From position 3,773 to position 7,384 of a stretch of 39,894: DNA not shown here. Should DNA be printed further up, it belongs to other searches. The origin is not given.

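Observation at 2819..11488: AddB-AddA helicase-nuclease bracketed by an orphan BrxA-like gene and a DUF488 + dual-OB cassette: candidate undescribed DNA-surveillance locus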

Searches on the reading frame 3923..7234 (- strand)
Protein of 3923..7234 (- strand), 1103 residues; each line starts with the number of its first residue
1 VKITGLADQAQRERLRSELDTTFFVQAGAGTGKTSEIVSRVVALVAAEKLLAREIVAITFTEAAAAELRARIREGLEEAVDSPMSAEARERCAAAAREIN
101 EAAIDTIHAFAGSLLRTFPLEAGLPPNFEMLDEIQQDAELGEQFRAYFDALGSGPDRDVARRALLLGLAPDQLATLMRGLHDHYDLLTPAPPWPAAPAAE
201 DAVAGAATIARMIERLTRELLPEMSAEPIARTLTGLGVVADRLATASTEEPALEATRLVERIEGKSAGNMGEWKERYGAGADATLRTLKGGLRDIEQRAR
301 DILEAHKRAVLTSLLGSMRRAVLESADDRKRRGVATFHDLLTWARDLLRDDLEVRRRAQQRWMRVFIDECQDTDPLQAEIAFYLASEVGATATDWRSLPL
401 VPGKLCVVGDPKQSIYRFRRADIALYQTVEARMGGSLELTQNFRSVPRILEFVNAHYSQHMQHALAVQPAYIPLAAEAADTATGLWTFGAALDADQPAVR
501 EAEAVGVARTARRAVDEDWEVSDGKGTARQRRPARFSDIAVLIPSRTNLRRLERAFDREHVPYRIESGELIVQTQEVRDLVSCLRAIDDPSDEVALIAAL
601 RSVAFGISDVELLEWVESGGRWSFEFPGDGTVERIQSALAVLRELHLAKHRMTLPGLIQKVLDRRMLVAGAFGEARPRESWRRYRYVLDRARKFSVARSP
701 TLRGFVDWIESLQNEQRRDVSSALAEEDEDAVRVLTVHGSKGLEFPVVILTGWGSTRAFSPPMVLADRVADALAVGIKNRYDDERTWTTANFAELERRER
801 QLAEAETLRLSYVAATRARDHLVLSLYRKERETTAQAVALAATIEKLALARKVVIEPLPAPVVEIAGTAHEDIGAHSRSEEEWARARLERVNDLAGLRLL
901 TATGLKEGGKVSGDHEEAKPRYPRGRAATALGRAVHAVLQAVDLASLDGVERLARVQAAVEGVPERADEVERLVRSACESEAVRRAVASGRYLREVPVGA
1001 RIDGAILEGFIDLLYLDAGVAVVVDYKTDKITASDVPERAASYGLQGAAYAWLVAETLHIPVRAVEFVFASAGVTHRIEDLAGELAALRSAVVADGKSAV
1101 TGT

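Call 4: search_protein_families(library=pfam, proteins=[window:3923-7234:-], max_evalue=0.01)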
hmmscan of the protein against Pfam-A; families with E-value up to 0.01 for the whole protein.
window:3923-7234:- (1103 aa): 6 families
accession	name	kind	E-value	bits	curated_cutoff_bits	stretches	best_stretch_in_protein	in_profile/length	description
PF00580.27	UvrD-helicase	-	7.1e-48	164.1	23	1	9-430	3-267/271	UvrD/REP helicase N-terminal domain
PF13361.12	UvrD_C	-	9.7e-23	81.6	25.6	1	438-828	2-349/350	UvrD-like helicase C-terminal domain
PF13245.12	AAA_19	-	3.2e-15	56.9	25.1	2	21-112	12-73/134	AAA domain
PF12705.13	PDDEXK_1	-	2.1e-11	44.7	22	1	926-1069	33-189/247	PD-(D/E)XK nuclease superfamily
PF13538.12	UvrD_C_2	-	2.6e-08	34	27.4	1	732-751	2-21/52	UvrD-like helicase C-terminal domain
PF01443.25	Viral_helicase1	-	0.0057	16.9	21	0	729-750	174-195/228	Viral superfamily 1 RNA helicase core domain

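Call 6: search_protein_families(library=padloc, proteins=[window:3923-7234:-], max_evalue=1)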
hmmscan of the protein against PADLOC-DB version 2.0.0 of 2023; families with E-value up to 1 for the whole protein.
window:3923-7234:- (1103 aa): 50 families (the best 25 are shown)
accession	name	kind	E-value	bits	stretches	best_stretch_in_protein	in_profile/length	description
PDLC03802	RTasHel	-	1.5e-33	114.6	3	330-607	161-379/675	DRT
PDLC00117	GajB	-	3e-28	96.7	5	329-454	186-299/604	UrvD helicase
PDLC00122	GajB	-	1.7e-27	94.5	3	343-461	144-253/502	UrvD helicase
PDLC00129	GajB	-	4.4e-26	89.6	3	330-455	193-307/594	UrvD helicase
PDLC00132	GajB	-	1.7e-25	87.7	3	330-462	183-304/625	UrvD helicase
PDLC00119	GajB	-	7.3e-25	85.9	3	332-464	189-307/565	UrvD helicase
PDLC00114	GajB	-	9.8e-23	78.6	3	20-140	20-121/635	UrvD helicase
PDLC00103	GajB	-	2.1e-22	77.8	3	317-466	167-303/612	UrvD helicase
PDLC00127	GajB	-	5.6e-22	76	3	336-459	176-291/594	UrvD helicase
PDLC00123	GajB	-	6.8e-22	75.8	3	340-461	155-263/540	UrvD helicase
PDLC00112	GajB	-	9.6e-22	75.3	4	329-454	176-292/581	UrvD helicase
PDLC00110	GajB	-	2.4e-21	74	2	323-464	231-367/725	UrvD helicase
PDLC00135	GajB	-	1.5e-20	71.6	3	21-74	21-72/603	UrvD helicase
PDLC00107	GajB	-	1.2e-19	68.3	3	9-85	18-94/587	UrvD helicase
PDLC00143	GajB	-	1.6e-19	68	3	313-523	152-342/632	UrvD helicase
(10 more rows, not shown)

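Call 7: search_protein_families(library=ncbifam, proteins=[window:3923-7234:-], max_evalue=1)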
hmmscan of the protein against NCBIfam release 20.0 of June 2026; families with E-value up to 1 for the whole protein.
window:3923-7234:- (1103 aa): 16 families
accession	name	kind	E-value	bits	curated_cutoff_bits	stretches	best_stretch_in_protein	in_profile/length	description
TIGR02785.1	addA_Gpos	equivalog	4.8e-77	259.9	707.65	4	501-851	543-903/1234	helicase-exonuclease AddAB subunit AddA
TIGR00609.1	recB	equivalog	1.3e-73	248.7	696.05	2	298-832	307-818/1175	exodeoxyribonuclease V subunit beta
TIGR02784.1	addA_alphas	equivalog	4.9e-67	227.2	860.75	1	18-1056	8-1116/1138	double-strand break repair helicase AddA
TIGR01073.1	pcrA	equivalog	4.9e-44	150.8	911.2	4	334-455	182-291/725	DNA helicase PcrA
TIGR01075.1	uvrD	equivalog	3.6e-42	144.5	1144.45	4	9-136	7-114/715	DNA helicase II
NF008743.0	PRK11773.1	equivalog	6.5e-42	143.8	965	4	8-136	11-119/720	DNA helicase II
NF010485.0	PRK13909.1-2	equivalog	6.7e-42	143.7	650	4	288-465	255-432/909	RecB-like helicase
NF008128.0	PRK10876.1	equivalog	4.9e-37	127.1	1697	2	309-824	326-815/1181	exodeoxyribonuclease V subunit beta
TIGR01074.1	rep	equivalog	9.9e-37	126.5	951.45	4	23-78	17-72/668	DNA helicase Rep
NF010487.0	PRK13909.1-4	equivalog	1.1e-33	116.5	759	3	282-466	252-430/924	RecB-like helicase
NF008172.0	PRK10919.1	equivalog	4.4e-26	91.3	1168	4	333-454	179-288/673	DNA helicase Rep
NF010484.0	PRK13909.1-1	equivalog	1.2e-15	56.4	1074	3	360-463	343-441/945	RecB-like helicase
NF010486.0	PRK13909.1-3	equivalog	3e-15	55.3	1109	3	21-133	6-133/921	RecB-like helicase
NF008276.0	PRK11054.1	equivalog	6.5e-14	51.4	543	2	21-77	210-266/684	DNA helicase IV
NF041464.1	HelD_BACSU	equivalog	2.2e-05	22.6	419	1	348-455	534-628/779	RNA polymerase recycling motor HelD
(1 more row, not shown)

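Call 17: search_solved_structures(query=window:3923-7234:-, max_evalue=1e-10)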
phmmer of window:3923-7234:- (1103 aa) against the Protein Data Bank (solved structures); distinct sequences matched with E-value up to 1e-10: 19.
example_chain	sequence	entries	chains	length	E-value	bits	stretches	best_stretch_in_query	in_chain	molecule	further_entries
3u44_A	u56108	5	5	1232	1.2e-41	145.9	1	349-828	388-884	ATP-dependent helicase/nuclease subunit A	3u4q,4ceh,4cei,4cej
5mbv_B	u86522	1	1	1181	3.7e-29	104.6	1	7-822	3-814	RecBCD enzyme subunit RecB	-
5ld2_B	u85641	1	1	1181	4.1e-29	104.4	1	7-822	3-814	RecBCD enzyme subunit RecB,RecBCD enzyme subunit RecB,RecBCD enzyme subunit RecB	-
6sjb_B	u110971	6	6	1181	4.5e-29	104.3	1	7-822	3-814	RecBCD enzyme subunit RecB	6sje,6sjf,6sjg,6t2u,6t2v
1w36_B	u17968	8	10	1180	5.6e-29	104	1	13-822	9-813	EXODEOXYRIBONUCLEASE V BETA CHAIN | RecBCD enzyme subunit RecB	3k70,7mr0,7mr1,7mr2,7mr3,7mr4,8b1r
8b1t_B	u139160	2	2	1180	6.8e-29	103.7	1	13-822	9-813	RecBCD enzyme subunit RecB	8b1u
9dci_A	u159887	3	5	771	1.9e-28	102.2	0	533-755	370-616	ATP-dependent DNA helicase UvrD1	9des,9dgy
1pjr_A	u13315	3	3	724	1.8e-24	89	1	524-753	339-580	PCRA | ATP-DEPENDENT HELICASE PCRA | HELICASE PCRA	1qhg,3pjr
3lfu_A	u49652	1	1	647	1.3e-23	86.2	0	535-754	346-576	DNA helicase II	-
2is1_A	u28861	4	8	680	2.5e-23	85.3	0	535-754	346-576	DNA helicase II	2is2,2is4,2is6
4c2u_A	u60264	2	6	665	2.3e-20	75.4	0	329-455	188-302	DNA HELICASE II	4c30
4c2t_A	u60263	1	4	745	3.4e-20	74.9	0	329-455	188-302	DNA HELICASE II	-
1uaa_A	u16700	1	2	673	2.6e-19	72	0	24-76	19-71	PROTEIN (ATP-DEPENDENT DNA HELICASE REP.)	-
2pjr_A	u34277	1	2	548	2.9e-19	71.8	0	9-95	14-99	PROTEIN (HELICASE PCRA)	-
6ppj_B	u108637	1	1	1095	3e-12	48.6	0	24-134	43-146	UvrD/REP helicase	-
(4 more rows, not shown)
